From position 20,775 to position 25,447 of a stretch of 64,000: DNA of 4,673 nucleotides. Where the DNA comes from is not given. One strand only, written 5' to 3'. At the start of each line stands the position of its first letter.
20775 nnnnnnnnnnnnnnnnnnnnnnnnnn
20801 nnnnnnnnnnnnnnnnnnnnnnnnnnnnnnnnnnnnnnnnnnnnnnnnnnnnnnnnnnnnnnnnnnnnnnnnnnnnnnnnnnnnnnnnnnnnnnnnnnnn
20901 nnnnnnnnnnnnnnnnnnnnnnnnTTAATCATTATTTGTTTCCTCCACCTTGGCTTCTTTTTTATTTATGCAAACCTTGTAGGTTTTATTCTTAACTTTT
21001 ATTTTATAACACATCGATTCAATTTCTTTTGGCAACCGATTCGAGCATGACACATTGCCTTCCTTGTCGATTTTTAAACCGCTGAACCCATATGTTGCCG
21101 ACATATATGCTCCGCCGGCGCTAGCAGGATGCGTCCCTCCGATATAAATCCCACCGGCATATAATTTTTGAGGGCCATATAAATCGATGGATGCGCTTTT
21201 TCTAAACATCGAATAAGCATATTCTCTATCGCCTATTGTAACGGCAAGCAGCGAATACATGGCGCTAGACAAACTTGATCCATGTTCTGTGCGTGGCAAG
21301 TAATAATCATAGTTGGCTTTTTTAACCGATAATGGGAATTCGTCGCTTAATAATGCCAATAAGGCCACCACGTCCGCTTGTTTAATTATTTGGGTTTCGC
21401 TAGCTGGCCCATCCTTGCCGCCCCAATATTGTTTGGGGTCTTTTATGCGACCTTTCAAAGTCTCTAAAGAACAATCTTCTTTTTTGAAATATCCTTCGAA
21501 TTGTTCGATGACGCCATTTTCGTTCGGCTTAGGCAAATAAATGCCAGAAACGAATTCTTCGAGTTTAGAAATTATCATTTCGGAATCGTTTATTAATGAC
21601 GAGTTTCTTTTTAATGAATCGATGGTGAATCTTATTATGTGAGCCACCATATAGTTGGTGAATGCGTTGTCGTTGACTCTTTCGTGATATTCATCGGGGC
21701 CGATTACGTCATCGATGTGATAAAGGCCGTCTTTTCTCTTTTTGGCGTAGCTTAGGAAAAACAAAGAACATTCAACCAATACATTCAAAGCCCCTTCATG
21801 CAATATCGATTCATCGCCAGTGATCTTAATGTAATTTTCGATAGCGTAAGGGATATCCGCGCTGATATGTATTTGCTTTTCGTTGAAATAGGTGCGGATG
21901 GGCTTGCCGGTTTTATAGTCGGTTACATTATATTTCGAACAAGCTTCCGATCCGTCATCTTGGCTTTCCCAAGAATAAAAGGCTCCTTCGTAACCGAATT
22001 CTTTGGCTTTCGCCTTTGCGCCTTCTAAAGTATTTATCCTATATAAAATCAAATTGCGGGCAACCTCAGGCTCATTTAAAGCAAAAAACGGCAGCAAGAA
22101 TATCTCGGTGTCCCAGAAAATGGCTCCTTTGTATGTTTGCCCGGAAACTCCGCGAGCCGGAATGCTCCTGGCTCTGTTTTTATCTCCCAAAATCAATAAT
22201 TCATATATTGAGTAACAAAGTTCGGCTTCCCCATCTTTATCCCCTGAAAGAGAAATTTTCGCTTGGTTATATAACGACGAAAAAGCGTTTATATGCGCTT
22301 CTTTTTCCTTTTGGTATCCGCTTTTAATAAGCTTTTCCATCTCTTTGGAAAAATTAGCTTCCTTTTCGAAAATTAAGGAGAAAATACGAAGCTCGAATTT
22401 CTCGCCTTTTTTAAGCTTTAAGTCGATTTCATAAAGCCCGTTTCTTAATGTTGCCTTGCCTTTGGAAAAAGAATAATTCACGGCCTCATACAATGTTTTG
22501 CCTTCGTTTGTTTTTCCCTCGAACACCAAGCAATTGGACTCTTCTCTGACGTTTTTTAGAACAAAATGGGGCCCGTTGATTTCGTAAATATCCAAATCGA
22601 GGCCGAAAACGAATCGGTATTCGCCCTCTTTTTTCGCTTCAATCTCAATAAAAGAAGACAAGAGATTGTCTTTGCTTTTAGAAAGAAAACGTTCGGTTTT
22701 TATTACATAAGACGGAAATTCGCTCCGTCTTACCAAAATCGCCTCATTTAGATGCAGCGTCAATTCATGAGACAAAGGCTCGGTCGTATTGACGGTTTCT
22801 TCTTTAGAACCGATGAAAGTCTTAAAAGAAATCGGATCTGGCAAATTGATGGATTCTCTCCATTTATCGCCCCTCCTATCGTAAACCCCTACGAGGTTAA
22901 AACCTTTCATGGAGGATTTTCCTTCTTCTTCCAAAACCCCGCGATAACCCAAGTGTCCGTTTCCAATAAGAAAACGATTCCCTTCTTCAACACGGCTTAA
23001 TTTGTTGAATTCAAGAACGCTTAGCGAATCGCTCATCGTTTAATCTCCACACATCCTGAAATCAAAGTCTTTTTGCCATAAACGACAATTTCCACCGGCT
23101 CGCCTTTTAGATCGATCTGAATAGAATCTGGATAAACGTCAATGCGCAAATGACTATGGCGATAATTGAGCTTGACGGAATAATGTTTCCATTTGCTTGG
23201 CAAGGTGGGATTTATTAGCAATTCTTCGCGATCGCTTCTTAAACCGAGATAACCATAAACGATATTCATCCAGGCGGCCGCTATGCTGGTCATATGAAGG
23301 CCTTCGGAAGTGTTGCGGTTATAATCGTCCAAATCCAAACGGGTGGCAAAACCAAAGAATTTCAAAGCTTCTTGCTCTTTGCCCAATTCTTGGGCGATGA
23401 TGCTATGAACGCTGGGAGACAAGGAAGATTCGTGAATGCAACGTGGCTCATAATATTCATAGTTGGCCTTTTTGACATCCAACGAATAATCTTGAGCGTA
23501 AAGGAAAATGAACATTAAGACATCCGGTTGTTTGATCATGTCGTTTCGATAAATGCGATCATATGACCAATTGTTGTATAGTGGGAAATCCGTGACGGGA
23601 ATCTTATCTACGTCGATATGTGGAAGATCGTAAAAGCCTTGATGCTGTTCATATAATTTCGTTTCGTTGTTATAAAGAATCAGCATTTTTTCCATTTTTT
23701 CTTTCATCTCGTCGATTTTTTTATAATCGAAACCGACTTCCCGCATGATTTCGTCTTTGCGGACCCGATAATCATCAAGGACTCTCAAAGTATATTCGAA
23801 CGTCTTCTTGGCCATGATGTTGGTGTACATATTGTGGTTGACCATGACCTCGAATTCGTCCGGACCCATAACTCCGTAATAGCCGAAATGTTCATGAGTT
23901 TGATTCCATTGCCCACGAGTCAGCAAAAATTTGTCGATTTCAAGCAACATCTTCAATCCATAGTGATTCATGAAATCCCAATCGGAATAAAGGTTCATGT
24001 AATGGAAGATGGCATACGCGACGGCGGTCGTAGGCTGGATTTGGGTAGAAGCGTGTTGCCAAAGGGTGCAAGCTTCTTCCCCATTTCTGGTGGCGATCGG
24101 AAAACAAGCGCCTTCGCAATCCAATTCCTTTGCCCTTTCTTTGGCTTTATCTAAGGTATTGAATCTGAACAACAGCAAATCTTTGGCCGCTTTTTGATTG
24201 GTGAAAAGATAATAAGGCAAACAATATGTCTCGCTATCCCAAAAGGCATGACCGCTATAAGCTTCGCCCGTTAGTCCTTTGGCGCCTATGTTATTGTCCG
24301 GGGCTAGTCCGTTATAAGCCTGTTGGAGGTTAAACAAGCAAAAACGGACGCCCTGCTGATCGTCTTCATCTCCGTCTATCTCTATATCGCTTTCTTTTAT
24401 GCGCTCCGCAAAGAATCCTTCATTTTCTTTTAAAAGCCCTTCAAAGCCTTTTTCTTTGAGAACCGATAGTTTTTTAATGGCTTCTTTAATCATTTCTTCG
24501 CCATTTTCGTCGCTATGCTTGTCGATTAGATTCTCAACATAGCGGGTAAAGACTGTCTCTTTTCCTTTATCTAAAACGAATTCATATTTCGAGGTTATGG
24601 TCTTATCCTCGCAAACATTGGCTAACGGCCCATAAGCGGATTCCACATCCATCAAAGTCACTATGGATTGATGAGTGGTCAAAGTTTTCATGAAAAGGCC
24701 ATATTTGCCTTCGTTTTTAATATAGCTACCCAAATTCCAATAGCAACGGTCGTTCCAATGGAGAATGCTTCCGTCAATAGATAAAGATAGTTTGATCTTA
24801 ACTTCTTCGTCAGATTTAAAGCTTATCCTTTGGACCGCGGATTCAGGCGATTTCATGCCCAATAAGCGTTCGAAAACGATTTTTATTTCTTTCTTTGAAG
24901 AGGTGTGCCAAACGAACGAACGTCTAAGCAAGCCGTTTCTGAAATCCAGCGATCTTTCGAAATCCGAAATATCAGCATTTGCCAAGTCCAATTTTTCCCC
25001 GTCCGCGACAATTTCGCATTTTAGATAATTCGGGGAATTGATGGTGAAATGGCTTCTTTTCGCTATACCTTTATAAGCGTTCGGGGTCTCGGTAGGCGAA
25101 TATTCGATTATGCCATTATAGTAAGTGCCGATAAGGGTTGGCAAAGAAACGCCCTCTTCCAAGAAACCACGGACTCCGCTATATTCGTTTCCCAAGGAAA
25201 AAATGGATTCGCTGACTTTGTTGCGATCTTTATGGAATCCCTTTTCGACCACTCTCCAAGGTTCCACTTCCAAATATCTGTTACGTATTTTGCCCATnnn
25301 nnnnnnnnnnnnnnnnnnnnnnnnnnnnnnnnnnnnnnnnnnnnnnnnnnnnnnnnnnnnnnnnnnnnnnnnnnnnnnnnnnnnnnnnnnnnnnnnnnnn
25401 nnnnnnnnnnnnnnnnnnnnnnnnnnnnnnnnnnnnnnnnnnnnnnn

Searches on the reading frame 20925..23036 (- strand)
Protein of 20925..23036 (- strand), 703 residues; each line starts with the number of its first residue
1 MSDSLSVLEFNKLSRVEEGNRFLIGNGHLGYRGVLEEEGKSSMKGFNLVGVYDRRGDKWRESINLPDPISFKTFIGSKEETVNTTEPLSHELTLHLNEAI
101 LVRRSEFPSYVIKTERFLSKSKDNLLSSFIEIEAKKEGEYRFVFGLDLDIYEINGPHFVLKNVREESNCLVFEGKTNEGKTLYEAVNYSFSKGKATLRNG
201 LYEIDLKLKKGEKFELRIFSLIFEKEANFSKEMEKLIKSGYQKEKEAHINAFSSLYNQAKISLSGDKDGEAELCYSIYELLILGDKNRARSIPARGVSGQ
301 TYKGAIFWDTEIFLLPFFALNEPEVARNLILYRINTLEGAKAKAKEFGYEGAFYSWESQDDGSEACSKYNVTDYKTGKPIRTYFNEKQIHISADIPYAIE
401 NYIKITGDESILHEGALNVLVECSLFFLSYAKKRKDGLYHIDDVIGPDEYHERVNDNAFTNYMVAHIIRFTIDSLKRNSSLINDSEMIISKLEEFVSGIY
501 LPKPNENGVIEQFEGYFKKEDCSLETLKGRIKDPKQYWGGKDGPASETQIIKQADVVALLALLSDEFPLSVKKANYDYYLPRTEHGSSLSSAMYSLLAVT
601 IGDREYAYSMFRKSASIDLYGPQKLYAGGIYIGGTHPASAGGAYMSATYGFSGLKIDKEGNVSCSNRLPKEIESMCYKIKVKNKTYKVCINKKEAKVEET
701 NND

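Call 53: search_protein_families(library=pfam, proteins=[window:20925-23036:-], max_evalue=0.00001)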
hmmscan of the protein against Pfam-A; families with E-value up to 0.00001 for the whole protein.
window:20925-23036:- (703 aa): 2 families
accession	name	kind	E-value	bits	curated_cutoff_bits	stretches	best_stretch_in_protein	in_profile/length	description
PF03632.21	Glyco_hydro_65m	-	5e-99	332.2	27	1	275-633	2-364/371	Glycosyl hydrolase family 65 central catalytic domain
PF03636.21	Glyco_hydro_65N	-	6.1e-21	75.6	26.6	1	17-217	12-224/233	Glycosyl hydrolase family 65, N-terminal domain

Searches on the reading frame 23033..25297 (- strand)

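Call 53: search_protein_families(library=pfam, proteins=[window:23033-25297:-], max_evalue=0.00001)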
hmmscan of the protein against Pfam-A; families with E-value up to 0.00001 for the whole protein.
window:23033-25297:- (754 aa): 3 families
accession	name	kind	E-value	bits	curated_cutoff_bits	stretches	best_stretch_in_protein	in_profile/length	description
PF03632.21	Glyco_hydro_65m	-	1.1e-104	350.9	27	1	318-677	1-371/371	Glycosyl hydrolase family 65 central catalytic domain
PF03636.21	Glyco_hydro_65N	-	1.3e-44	153.1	26.6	1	18-254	2-227/233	Glycosyl hydrolase family 65, N-terminal domain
PF03633.20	Glyco_hydro_65C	-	9.1e-14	51.4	22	1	686-743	1-59/62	Glycosyl hydrolase family 65, C-terminal domain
